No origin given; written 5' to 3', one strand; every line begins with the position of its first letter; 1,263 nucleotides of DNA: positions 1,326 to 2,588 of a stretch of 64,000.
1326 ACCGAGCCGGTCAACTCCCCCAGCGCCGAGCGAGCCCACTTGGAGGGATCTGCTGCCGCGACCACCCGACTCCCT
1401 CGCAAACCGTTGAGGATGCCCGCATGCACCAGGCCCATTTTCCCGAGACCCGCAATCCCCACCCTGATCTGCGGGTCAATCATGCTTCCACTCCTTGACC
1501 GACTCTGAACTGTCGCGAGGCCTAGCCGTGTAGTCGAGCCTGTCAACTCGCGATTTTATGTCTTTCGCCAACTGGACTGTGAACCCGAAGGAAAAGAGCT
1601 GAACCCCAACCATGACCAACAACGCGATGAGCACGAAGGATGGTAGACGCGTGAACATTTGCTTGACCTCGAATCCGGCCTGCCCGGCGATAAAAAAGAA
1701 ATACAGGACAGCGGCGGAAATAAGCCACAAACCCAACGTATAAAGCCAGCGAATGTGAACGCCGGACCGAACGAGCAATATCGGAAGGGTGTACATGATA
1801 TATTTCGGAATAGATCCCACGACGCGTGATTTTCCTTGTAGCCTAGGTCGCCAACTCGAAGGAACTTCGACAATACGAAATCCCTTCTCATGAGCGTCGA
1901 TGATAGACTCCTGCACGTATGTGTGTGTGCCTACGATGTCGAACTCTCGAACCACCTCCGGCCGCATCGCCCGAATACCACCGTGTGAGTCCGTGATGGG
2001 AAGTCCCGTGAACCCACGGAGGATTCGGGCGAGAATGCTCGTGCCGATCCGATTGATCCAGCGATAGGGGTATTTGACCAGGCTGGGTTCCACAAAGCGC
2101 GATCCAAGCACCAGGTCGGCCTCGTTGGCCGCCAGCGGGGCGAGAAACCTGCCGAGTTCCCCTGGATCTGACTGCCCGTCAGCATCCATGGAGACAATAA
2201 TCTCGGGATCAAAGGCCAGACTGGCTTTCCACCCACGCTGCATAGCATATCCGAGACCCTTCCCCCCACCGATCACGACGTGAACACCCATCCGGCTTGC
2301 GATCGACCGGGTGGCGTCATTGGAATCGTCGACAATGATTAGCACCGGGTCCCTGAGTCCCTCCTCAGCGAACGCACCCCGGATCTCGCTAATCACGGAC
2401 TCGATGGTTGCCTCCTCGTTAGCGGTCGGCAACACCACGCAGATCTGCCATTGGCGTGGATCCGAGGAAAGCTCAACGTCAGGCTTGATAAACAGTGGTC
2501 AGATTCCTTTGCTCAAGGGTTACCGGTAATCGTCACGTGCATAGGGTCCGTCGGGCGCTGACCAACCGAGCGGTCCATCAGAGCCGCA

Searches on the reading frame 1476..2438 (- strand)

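Call 37: search_protein_families(library=ncbifam, proteins=[window:1476-2438:-], max_evalue=1e-10)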
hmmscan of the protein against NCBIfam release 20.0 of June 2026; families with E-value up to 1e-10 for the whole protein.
window:1476-2438:- (320 aa): 3 families
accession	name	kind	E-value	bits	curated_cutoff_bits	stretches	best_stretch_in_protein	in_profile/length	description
TIGR04182.1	glyco_TIGR04182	equivalog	2.1e-30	106.1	325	1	2-293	5-284/293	S-layer glycoprotein N-glycosyltransferase AglJ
NF058614.1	PPMAGASynPpgS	equivalog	5.7e-18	65.2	370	1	1-193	4-193/226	polyprenyl-phospho-N-acetylgalactosaminyl synthase PpgS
NF041391.1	DPhHxTase_Halo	equivalog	3.8e-17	62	375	1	5-200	3-187/213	dolichyl-phosphate hexose transferase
